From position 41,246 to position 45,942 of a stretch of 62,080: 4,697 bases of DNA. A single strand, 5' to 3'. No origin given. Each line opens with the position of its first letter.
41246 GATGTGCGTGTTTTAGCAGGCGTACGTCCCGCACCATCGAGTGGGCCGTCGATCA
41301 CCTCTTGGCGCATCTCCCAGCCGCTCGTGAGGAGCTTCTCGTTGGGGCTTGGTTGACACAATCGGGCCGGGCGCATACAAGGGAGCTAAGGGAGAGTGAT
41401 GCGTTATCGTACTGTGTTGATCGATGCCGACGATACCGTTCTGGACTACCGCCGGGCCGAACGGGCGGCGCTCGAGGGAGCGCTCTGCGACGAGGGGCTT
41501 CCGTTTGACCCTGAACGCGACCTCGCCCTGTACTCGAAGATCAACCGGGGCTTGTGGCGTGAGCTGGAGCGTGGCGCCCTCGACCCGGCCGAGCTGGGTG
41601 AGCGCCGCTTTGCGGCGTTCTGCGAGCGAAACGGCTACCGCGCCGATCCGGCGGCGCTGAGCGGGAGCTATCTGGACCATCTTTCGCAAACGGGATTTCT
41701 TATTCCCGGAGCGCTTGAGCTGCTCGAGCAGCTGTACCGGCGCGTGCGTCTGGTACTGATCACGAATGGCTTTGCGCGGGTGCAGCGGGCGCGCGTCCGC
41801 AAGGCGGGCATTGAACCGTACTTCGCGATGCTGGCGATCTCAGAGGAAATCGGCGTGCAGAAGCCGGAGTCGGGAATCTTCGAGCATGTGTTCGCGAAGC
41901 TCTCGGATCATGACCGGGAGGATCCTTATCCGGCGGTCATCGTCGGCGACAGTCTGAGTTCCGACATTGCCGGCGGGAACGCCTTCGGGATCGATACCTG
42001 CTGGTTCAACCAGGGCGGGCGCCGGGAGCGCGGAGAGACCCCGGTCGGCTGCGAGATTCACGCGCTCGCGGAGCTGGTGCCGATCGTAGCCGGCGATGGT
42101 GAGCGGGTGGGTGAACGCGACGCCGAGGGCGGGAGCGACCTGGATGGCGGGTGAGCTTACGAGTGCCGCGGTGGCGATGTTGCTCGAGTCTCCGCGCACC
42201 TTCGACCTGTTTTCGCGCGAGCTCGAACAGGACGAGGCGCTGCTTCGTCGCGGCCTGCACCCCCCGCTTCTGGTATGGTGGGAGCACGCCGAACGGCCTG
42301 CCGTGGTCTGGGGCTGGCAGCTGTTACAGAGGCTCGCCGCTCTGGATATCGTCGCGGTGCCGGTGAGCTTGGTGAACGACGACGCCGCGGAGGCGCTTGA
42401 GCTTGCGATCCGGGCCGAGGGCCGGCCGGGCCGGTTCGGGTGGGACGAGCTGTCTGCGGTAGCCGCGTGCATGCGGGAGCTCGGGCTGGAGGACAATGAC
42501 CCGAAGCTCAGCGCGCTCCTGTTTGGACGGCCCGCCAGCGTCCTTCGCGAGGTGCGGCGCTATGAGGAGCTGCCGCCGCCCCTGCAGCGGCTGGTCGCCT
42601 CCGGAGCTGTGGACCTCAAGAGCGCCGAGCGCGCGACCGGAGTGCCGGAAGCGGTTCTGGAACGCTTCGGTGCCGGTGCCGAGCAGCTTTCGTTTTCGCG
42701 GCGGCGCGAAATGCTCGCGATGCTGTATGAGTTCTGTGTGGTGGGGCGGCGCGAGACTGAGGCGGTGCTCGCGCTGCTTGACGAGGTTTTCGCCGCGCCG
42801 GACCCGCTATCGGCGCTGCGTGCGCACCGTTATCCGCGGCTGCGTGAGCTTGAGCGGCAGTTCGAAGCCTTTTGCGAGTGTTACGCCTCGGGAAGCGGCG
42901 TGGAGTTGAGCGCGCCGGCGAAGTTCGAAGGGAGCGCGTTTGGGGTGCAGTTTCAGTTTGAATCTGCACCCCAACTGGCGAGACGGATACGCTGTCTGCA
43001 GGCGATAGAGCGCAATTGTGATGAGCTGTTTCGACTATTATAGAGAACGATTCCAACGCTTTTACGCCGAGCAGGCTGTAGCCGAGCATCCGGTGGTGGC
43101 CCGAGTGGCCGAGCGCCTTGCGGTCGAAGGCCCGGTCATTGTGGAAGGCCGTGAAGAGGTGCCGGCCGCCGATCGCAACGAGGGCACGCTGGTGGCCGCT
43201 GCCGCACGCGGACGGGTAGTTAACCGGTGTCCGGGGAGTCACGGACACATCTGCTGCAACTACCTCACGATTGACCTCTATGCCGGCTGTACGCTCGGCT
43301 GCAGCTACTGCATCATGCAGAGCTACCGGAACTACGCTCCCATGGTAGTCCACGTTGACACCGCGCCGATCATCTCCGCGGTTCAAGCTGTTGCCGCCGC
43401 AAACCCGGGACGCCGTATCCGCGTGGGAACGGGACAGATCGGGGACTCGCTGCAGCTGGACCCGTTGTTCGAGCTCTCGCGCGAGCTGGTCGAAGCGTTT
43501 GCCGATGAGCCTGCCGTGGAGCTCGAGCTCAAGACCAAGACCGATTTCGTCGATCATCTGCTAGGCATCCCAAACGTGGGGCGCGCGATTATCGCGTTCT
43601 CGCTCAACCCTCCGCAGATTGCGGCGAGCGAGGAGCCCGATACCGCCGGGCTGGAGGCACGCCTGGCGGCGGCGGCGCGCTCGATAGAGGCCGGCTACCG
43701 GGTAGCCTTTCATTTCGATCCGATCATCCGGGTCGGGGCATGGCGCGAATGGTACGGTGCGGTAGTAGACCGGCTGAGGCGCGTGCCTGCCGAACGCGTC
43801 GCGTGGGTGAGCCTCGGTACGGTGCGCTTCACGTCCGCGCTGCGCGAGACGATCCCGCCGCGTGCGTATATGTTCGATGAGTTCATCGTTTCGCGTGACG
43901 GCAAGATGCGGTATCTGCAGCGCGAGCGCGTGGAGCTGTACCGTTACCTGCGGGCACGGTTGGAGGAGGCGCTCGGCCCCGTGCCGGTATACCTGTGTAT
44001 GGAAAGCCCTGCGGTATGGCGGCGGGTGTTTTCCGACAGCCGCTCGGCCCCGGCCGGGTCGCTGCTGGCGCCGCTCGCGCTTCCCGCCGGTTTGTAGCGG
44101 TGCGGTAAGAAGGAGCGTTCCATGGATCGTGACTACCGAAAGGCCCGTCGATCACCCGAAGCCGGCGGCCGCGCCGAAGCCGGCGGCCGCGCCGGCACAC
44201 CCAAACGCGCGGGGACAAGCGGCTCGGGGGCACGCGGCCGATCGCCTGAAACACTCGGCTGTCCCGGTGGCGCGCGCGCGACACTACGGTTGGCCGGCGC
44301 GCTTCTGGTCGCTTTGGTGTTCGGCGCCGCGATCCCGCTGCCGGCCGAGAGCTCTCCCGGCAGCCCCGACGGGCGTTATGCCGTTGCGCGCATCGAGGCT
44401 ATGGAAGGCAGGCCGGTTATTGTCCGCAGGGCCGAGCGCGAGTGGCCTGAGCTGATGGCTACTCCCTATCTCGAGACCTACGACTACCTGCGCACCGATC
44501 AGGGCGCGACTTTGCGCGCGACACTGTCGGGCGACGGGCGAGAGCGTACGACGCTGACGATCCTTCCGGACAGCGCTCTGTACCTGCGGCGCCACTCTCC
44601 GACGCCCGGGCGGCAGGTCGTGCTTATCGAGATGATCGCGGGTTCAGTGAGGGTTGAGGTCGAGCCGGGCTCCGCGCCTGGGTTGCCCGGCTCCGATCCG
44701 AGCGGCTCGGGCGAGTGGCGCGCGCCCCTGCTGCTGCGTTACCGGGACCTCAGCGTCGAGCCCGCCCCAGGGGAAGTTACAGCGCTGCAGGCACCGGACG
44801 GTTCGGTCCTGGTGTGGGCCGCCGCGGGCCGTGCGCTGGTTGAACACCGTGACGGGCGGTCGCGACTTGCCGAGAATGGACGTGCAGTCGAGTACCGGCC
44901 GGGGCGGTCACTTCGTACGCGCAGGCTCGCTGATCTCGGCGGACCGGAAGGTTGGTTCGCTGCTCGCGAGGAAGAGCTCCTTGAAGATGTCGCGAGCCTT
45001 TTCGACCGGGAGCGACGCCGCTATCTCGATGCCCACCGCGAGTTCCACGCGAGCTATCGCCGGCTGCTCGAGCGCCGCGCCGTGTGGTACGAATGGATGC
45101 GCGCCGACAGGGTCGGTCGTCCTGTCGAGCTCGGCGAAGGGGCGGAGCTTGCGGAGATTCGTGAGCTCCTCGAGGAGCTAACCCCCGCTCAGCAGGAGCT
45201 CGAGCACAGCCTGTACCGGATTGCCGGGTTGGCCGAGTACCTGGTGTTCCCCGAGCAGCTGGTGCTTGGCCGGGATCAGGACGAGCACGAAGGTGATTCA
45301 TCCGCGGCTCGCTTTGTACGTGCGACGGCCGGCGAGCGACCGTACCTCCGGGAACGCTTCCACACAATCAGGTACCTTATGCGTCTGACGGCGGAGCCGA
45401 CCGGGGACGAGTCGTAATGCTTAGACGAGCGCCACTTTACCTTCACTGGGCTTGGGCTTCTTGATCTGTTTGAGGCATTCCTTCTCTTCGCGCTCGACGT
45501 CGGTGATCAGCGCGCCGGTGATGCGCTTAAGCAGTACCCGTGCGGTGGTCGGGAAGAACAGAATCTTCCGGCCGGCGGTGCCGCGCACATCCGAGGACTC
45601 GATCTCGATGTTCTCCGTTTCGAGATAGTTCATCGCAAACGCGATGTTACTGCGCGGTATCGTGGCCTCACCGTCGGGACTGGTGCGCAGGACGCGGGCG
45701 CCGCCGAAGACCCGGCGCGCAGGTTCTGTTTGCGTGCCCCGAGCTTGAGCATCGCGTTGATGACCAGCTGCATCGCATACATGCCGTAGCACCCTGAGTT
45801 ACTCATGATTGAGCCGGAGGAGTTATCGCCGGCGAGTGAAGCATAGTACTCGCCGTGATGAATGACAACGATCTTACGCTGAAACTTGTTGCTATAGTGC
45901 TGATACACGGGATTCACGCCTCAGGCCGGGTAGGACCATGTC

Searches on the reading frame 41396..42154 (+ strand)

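Call 8: search_protein_families(library=pfam, proteins=[window:41396-42154:+])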
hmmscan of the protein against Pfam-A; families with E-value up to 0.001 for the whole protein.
window:41396-42154:+ (252 aa): 3 families
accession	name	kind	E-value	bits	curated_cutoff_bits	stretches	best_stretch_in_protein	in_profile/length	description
PF00702.32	Hydrolase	-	2.7e-16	61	26.4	1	4-198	1-191/191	haloacid dehalogenase-like hydrolase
PF13419.12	HAD_2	-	4.4e-10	40.4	23.8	1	94-203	71-177/178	Haloacid dehalogenase-like hydrolase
PF13242.12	Hydrolase_like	-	1.2e-08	35.2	22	1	155-210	3-54/75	HAD-hyrolase-like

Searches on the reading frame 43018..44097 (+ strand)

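Call 8: search_protein_families(library=pfam, proteins=[window:43018-44097:+])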
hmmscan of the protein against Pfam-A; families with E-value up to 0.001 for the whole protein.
window:43018-44097:+ (359 aa): 1 family
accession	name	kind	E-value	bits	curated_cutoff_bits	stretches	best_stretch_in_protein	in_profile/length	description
PF20903.3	SPL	-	2.4e-20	73.2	27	1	84-279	80-279/338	Spore photoproduct lyase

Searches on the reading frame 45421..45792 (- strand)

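Call 56: search_protein_families(library=pfam, proteins=[window:45421-45792:-], max_evalue=0.001)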
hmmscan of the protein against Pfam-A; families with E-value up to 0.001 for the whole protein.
window:45421-45792:- (123 aa): 1 family
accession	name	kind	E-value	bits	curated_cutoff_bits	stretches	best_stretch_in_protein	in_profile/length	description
PF03975.18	CheD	-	9.3e-14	51.9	25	1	25-90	42-108/108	CheD chemotactic sensory transduction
